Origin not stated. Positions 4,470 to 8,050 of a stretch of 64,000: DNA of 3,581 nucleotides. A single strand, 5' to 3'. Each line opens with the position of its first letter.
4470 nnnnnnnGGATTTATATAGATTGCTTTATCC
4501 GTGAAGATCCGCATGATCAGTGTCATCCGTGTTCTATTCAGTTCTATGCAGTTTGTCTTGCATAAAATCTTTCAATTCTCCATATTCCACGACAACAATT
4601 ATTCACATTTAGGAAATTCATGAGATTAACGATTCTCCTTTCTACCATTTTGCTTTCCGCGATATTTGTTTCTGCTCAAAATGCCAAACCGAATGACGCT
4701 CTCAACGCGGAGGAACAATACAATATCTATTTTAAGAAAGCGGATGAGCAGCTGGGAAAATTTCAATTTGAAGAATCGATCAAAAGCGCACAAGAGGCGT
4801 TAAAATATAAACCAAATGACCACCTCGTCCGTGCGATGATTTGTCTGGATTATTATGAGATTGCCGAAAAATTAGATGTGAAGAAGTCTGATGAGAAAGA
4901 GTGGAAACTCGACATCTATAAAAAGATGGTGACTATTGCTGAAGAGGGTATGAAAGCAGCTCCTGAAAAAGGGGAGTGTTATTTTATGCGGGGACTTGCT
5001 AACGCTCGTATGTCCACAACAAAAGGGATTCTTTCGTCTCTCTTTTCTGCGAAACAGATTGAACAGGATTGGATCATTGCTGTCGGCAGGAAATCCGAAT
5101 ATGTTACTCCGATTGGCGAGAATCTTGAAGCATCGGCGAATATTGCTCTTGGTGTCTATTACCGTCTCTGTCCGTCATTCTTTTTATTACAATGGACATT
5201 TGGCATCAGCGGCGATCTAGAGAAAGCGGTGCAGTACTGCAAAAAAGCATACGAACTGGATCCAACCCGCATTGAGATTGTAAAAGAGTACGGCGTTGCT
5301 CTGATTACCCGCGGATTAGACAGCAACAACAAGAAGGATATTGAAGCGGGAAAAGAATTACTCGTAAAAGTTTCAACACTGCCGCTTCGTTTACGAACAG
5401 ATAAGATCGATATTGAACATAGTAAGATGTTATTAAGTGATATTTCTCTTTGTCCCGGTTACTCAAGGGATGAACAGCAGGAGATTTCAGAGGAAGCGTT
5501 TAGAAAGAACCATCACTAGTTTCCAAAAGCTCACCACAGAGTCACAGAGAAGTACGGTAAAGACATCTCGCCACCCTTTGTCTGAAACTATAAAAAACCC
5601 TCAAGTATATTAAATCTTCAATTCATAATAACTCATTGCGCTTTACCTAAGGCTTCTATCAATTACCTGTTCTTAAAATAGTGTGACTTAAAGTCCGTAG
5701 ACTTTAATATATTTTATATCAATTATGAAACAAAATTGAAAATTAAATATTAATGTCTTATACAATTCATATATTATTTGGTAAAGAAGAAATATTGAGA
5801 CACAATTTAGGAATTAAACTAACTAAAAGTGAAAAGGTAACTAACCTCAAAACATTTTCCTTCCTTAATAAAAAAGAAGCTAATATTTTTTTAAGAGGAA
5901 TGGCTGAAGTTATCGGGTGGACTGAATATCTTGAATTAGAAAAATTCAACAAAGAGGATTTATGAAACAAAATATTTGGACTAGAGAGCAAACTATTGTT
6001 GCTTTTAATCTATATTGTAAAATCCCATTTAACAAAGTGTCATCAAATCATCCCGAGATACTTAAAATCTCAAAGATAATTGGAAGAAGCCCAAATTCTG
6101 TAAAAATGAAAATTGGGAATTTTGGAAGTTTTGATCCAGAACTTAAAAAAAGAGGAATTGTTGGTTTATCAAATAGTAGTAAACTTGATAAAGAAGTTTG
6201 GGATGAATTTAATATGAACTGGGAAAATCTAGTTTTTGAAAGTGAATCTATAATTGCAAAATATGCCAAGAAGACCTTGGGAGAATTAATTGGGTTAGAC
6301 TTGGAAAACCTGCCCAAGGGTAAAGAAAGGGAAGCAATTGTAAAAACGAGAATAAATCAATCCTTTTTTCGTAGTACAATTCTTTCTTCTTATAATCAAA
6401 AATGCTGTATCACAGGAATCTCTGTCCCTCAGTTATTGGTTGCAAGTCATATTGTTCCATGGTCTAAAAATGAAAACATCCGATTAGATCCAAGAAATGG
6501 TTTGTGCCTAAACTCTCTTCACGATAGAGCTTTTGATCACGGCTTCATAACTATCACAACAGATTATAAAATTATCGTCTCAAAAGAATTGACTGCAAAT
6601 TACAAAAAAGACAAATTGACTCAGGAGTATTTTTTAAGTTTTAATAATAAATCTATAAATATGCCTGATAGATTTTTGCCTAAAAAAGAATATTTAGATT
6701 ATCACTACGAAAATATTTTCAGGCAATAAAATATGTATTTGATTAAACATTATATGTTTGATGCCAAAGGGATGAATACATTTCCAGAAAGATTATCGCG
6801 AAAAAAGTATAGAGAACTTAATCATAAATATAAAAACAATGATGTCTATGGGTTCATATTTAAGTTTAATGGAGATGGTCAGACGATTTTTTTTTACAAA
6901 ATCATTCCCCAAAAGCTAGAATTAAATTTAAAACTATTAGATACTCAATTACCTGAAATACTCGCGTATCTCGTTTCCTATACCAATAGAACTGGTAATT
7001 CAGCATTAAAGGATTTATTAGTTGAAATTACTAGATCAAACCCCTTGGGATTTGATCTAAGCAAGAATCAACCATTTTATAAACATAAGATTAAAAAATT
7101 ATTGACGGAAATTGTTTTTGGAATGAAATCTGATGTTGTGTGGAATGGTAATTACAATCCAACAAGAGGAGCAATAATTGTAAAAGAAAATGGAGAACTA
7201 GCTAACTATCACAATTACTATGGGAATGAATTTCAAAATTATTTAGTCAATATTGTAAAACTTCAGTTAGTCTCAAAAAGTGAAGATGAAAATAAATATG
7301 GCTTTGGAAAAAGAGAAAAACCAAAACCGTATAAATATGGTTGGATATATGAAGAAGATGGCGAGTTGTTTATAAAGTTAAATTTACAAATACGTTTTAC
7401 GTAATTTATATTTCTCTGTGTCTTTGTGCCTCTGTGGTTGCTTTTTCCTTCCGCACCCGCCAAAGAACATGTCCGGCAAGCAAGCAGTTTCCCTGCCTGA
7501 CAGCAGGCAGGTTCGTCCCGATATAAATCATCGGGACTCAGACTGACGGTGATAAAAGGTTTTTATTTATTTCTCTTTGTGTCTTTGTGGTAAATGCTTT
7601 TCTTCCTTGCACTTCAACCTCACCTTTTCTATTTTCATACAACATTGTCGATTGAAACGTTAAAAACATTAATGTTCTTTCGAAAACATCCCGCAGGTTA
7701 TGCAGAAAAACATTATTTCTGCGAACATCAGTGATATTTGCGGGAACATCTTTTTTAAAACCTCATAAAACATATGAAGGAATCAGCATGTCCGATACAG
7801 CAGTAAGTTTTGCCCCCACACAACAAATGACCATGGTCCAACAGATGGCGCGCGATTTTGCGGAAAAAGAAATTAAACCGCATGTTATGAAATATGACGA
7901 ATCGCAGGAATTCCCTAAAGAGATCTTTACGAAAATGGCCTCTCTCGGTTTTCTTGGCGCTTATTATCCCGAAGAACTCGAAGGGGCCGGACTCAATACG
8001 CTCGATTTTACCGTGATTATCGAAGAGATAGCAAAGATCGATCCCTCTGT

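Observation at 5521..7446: Low-GC islet of about 1.9 kb carrying an HNH nuclease, an unknown partner and a coupled micro-ORF, with no methyltransferase: candidate orphan restriction/defence cassette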

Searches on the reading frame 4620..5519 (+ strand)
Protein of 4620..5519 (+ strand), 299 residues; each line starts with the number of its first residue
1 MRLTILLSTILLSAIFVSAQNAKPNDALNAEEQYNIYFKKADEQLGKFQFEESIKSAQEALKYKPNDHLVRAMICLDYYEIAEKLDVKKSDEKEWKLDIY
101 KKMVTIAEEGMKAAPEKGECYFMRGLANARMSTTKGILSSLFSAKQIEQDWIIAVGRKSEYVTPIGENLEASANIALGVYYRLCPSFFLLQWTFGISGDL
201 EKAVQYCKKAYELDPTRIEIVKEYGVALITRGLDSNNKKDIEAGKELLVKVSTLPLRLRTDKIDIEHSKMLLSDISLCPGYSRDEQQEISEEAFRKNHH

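Call 3: search_protein_families(library=pfam, proteins=[window:4620-5519:+], max_evalue=1)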
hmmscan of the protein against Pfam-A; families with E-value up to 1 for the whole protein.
window:4620-5519:+ (299 aa): 14 families
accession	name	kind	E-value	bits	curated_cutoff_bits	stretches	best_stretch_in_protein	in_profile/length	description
PF13181.12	TPR_8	-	7.8e-08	32.3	25.7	2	197-216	14-33/34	Tetratricopeptide repeat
PF07719.23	TPR_2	-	4.4e-07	30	27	2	197-216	14-33/34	Tetratricopeptide repeat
PF00515.34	TPR_1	-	7.9e-05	22.8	27.8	1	198-216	15-33/34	Tetratricopeptide repeat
PF14559.12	TPR_19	-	0.00077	20.2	25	1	197-232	4-39/68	Tetratricopeptide repeat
PF23914.1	TPR_CcmH_CycH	-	0.0015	18.8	42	1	198-251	64-113/158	Cytochrome c-type biogenesis protein H TPR domain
PF13414.12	TPR_11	-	0.0052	16.9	26.8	0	197-220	7-30/42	TPR repeat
PF13428.12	TPR_14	-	0.024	15.7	23.5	1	198-225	15-42/44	Tetratricopeptide repeat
PF17872.7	AAA_lid_10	-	0.028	15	23.2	0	196-214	60-78/99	AAA lid domain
PF19463.4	DUF6000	-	0.033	14.4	25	1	114-181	23-93/185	Family of unknown function (DUF6000)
PF13512.12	TPR_18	-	0.074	13.7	21.9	1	35-151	11-115/145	Tetratricopeptide repeat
PF13429.12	TPR_15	-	0.088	12.7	26.2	1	20-74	134-186/280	Tetratricopeptide repeat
PF08238.18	Sel1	-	0.1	13.6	30.7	1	192-214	15-35/36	Sel1 repeat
PF13432.12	TPR_16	-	0.15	13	32.7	0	198-216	45-63/65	Tetratricopeptide repeat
PF13431.12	TPR_17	-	0.16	12.7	24.4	0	206-230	1-25/34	Tetratricopeptide repeat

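Call 42: find_homologous_proteins(query=window:4620-5516:+)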
Query window:4620-5516:+ (299 aa): 175 proteins with E <= 0.001 among 1747 candidates; the best 120 are listed.
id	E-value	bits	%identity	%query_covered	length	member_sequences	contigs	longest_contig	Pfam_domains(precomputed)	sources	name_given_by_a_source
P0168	1.0e-193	659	100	100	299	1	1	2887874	PF13181.13,PF07719.24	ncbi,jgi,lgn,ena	ncbi:MAG: hypothetical protein WDA22_02900 [Bacteroidota bacterium]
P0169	9.8e-162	555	83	100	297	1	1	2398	PF13181.13,PF07719.24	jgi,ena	-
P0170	1.4e-160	551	84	100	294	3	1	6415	PF00515.35,PF21033.5,PF13181.13,PF07719.24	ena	-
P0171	9.1e-159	545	81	100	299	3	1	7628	PF07719.24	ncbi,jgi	ncbi:MAG: hypothetical protein WCX28_09920 [Bacteriovoracaceae bacterium]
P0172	3.0e-155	533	80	100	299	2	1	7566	PF00515.35,PF07719.24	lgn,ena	-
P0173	6.5e-154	529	80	100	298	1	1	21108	-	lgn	-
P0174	1.4e-152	525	78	98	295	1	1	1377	PF00515.35,PF13181.13,PF07719.24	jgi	jgi:tetratricopeptide (TPR) repeat protein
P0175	1.8e-152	524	78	100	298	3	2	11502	PF13181.13,PF07719.24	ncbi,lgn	-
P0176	2.4e-152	524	80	96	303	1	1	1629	PF21033.5,PF13181.13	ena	-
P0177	2.5e-152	524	77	100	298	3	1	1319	PF13181.13,PF07719.24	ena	-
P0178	1.0e-142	492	74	99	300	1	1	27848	PF13181.13,PF07719.24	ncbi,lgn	-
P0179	5.5e-138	477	77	90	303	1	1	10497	-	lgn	-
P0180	1.3e-135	469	72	100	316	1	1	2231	PF00515.35,PF13181.13,PF07719.24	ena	-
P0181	5.2e-135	467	73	95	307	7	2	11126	-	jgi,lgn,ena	-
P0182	2.7e-134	465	70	99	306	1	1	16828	PF21033.5,PF13181.13,PF07719.24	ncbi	-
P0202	1.9e-131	455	73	89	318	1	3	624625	PF00515.35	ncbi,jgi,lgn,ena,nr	ncbi:MAG TPA: hypothetical protein VMM58_02860 [Bacteroidota bacterium]|nr:hypothetical protein [Bac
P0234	7.5e-128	443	71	90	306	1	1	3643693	PF21033.5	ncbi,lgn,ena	-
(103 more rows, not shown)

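Call 43: find_encoding_contigs(protein=P0173, flank=6000, max_places=2)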
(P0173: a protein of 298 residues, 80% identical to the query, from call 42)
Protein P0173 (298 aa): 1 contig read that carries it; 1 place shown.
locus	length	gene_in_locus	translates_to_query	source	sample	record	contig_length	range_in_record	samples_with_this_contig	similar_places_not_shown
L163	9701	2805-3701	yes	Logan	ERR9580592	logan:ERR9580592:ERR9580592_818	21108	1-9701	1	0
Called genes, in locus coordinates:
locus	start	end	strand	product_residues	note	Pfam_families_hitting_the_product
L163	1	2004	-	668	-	?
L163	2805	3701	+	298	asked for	-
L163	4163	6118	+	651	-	PF17900:Peptidase_M1_N, PF01433:Peptidase_M1, PF13860:FlgD_ig (faint), PF18962:Por_Secre_tail (weak)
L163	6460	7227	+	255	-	-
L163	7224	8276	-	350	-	PF00145:DNA_methylase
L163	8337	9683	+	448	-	PF13091:PLDc_2 (faint)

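Call 44: find_encoding_contigs(protein=P0171, flank=6000, max_places=2)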
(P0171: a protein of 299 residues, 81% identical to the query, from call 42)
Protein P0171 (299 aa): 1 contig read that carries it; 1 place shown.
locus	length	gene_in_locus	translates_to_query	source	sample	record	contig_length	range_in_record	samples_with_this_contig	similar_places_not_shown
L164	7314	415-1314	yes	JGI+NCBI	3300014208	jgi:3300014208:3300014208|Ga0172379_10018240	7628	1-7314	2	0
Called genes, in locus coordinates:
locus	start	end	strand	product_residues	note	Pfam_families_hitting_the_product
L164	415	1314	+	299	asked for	PF07719:TPR_2 (faint)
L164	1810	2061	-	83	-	-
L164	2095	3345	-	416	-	PF00092:VWA, PF13519:VWA_2, PF13768:VWA_3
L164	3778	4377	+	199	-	PF04542:Sigma70_r2, PF08281:Sigma70_r4_2 (weak)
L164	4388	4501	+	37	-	-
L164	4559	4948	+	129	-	PF04480:DUF559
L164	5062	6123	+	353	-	-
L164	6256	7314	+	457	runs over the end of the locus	?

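Call 45: find_encoding_contigs(protein=P0170, flank=6000, max_places=2)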
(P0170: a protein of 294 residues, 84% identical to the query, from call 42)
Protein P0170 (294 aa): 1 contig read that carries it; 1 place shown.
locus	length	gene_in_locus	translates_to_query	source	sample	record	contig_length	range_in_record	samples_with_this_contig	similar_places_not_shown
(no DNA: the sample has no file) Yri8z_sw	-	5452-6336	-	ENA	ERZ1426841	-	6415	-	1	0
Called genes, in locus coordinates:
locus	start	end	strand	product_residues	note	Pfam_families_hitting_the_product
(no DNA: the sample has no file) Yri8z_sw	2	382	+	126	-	?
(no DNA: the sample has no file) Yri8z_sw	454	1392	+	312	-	PF03308:MeaB, PF02492:cobW (weak)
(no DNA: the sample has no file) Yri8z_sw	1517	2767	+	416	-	PF03009:GDPD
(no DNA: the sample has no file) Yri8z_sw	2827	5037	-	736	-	PF17678:Glyco_hydro_92N, PF07971:Glyco_hydro_92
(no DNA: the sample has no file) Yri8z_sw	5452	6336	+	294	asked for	PF00515:TPR_1 (faint), PF07719:TPR_2 (faint), PF13181:TPR_8 (faint), PF21033:RMD1-3 (faint)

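Call 46: find_encoding_contigs(protein=P0178, flank=6000, max_places=2)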
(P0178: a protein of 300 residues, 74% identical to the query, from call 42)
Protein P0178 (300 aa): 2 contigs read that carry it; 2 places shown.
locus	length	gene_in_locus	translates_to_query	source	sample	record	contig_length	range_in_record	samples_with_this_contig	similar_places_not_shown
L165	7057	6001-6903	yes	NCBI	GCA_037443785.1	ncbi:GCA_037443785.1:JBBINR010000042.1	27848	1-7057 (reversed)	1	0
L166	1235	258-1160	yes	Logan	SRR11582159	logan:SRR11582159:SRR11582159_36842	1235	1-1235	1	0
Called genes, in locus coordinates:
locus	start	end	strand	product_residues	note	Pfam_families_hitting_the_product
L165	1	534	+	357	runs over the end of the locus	PF01321:Creatinase_N, PF00557:Peptidase_M24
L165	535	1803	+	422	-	PF13439:Glyco_transf_4, PF13579:Glyco_trans_4_4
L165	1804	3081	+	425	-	PF02844:GARS_N, PF01071:GARS_A, PF02655:ATP-grasp_3, PF02843:GARS_C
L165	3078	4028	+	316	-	PF01073:3Beta_HSD, PF01370:Epimerase, PF02719:Polysacc_synt_2, PF04321:RmlD_sub_bind, PF16363:GDP_Man_Dehyd, PF07993:NAD_binding_4 (weak)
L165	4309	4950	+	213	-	PF03308:MeaB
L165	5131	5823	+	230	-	-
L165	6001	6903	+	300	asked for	PF07719:TPR_2 (faint), PF13181:TPR_8 (faint)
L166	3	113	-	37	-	?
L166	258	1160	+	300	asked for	PF07719:TPR_2 (faint), PF13181:TPR_8 (faint)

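Call 47: find_encoding_contigs(protein=P0175, flank=7000, max_places=2)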
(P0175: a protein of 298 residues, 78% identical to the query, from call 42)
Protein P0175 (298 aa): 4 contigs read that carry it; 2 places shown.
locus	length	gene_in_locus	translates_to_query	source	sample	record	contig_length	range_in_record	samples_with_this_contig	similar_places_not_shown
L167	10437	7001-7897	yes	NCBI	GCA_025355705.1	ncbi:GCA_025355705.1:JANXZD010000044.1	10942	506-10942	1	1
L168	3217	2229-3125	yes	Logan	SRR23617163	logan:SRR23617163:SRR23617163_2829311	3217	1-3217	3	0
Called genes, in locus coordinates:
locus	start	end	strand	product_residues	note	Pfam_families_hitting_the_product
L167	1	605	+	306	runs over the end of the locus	PF01073:3Beta_HSD, PF01370:Epimerase, PF02719:Polysacc_synt_2, PF04321:RmlD_sub_bind, PF16363:GDP_Man_Dehyd, PF07993:NAD_binding_4 (weak)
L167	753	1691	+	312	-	PF03308:MeaB, PF02492:cobW (weak), PF13401:AAA_22 (faint)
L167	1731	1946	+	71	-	-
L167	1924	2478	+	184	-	PF08843:AbiEii, PF19502:DUF6036 (weak)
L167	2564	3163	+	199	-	PF09335:VTT_dom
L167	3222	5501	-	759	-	PF17678:Glyco_hydro_92N, PF07971:Glyco_hydro_92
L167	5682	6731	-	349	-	PF09924:LPG_synthase_C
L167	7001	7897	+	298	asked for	PF07719:TPR_2 (faint), PF13181:TPR_8 (faint)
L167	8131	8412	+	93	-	PF01541:GIY-YIG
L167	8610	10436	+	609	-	?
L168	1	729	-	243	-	?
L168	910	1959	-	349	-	PF09924:LPG_synthase_C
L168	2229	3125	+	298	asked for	PF07719:TPR_2 (faint), PF13181:TPR_8 (faint)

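Call 48: find_encoding_contigs(protein=P0172, flank=7000, max_places=2)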
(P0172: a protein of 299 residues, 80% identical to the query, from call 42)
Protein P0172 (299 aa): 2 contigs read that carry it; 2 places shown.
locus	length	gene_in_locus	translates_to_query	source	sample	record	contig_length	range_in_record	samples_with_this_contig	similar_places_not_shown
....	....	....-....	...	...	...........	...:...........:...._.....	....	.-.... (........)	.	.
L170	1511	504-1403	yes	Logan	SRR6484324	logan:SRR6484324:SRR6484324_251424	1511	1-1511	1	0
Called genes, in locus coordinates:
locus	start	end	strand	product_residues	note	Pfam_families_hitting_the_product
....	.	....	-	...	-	?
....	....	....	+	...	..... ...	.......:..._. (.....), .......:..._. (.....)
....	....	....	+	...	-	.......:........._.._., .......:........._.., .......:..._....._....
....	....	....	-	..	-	-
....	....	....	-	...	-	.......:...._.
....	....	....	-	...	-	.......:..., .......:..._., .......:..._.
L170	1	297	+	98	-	?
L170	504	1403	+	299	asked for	PF00515:TPR_1 (faint), PF07719:TPR_2 (faint)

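Call 49: find_encoding_contigs(protein=P0202, flank=7000, max_places=2)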
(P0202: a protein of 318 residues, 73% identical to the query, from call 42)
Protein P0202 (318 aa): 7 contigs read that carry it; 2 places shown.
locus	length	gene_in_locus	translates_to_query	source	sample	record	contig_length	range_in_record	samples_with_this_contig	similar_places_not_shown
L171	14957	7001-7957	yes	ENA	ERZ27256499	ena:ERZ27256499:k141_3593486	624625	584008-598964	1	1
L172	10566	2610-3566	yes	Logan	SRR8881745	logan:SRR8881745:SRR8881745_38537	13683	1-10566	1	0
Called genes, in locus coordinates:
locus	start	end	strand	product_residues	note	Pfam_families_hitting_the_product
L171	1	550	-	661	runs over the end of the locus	PF12969:DUF3857 (weak), PF01841:Transglut_core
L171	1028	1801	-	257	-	PF01061:ABC2_membrane, PF12679:ABC2_membrane_2, PF12698:ABC2_membrane_3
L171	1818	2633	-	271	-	PF00005:ABC_tran, PF13304:AAA_21 (faint)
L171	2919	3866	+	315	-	PF02678:Pirin, PF05726:Pirin_C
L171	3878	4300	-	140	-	PF20791:Acyl-ACP_TE_C (weak), PF01643:Acyl-ACP_TE, PF13279:4HBT_2, PF03061:4HBT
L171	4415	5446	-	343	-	PF13361:UvrD_C, PF13538:UvrD_C_2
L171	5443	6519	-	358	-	PF00580:UvrD-helicase, PF13245:AAA_19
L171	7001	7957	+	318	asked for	PF00515:TPR_1 (faint)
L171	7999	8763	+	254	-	PF06181:Urate_ox_N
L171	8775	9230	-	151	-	-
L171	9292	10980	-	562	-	PF19527:DUF6055 (weak)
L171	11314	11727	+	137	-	-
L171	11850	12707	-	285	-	PF01066:CDP-OH_P_transf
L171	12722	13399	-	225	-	PF00005:ABC_tran, PF02463:SMC_N (faint), PF13304:AAA_21 (faint)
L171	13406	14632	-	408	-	PF12704:MacB_PCD, PF02687:FtsX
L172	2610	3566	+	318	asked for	PF00515:TPR_1 (faint)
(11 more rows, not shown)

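Call 50: find_encoding_contigs(protein=P0234, flank=7000, max_places=2)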
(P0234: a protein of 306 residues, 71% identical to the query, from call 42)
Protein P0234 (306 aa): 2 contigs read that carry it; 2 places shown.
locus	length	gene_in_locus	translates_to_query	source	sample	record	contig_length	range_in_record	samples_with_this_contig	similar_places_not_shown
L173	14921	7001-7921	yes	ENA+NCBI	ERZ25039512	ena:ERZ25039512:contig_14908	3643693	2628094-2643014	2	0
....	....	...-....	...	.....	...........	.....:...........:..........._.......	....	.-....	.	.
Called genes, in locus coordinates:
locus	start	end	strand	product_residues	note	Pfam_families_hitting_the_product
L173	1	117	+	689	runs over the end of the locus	PF00133:tRNA-synt_1, PF09334:tRNA-synt_1g, PF08264:Anticodon_1 (weak), PF19303:Anticodon_3, PF01588:tRNA_bind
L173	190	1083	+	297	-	PF01040:UbiA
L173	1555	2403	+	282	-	PF10137:CAP12-PCTIR_TIR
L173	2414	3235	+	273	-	PF04055:Radical_SAM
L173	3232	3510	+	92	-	PF19288:CofH_C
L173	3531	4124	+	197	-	-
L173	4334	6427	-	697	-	PF10459:Peptidase_S46, PF13365:Trypsin_2 (faint)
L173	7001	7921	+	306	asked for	PF21033:RMD1-3 (faint)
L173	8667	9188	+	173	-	-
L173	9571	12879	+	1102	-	PF04313:HSDR_N, PF20473:MmeI_Mtase, PF07669:Eco57I, PF02384:N6_Mtase (weak), PF12950:TaqI_C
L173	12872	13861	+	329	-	PF13310:Virulence_RhuM, PF02661:Fic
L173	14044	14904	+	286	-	PF00072:Response_reg, PF00512:HisKA (faint)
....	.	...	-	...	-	?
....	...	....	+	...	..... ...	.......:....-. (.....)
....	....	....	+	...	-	?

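Call 59: search_protein_families(library=pfam, proteins=[L163:6460-7224:+], max_evalue=0.1)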
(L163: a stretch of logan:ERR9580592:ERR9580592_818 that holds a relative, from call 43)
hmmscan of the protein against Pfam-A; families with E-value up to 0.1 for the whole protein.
L163:6460-7224:+ (255 aa): 1 family
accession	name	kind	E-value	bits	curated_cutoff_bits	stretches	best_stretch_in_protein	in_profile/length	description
PF21166.2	LSM12_LSM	-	0.03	14.4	29.5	1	36-61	21-46/60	LSM12, LSM domain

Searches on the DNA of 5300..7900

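Call 53: search_rna_families(source=window, start=5300, end=7900, threshold=evalue, max_evalue=1)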
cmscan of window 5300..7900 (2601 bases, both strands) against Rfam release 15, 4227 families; matches with E-value up to 1: 0.
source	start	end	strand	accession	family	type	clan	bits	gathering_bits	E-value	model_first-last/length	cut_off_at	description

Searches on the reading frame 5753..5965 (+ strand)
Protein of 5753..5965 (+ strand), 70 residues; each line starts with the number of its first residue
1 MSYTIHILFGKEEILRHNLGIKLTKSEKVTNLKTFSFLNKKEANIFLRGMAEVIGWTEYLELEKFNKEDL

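Call 3: search_protein_families(library=pfam, proteins=[window:5753-5965:+], max_evalue=1)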
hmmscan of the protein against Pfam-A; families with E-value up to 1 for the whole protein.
window:5753-5965:+ (70 aa): 0 families

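Call 4: search_protein_families(library=padloc, proteins=[window:5753-5965:+], max_evalue=1)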
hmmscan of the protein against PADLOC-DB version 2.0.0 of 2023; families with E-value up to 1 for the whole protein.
window:5753-5965:+ (70 aa): 0 families

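Call 5: search_protein_families(library=ncbifam, proteins=[window:5753-5965:+], max_evalue=1)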
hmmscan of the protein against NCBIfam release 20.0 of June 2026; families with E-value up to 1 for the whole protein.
window:5753-5965:+ (70 aa): 0 families

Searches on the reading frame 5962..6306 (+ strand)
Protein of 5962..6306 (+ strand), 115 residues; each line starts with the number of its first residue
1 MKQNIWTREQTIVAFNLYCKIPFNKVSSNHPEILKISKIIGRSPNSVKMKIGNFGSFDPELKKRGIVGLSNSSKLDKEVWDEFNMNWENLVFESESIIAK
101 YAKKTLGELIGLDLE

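Call 89: search_protein_representatives(protein=window:5962-6306:+)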
Query: 115 residues. Proteins with E-value up to 0.001 (for the whole library): 1804; up to 1e-10: 812; up to 1e-30: 19. The best 150 are listed.
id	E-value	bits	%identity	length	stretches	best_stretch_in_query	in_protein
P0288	2.0e-49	182.7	74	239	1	4-110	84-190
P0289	5.6e-47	174.9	73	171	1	4-108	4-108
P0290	1.2e-46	173.8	73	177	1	4-106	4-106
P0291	1.2e-44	167.4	75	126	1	3-99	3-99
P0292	3.4e-39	149.8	60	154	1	2-110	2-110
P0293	3.8e-39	149.7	58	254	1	2-114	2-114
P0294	1.5e-37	144.5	59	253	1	1-111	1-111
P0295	5.7e-37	142.6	58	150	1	5-108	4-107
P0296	6.8e-37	142.4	67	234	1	12-105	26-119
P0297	1.9e-36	140.9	77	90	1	14-99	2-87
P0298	9.4e-35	135.5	58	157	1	4-108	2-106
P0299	9.5e-35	135.5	54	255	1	3-110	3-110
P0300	3.2e-33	130.6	40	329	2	4-97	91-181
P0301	1.0e-32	129.0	50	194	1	3-114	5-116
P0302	1.4e-32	128.5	51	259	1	3-114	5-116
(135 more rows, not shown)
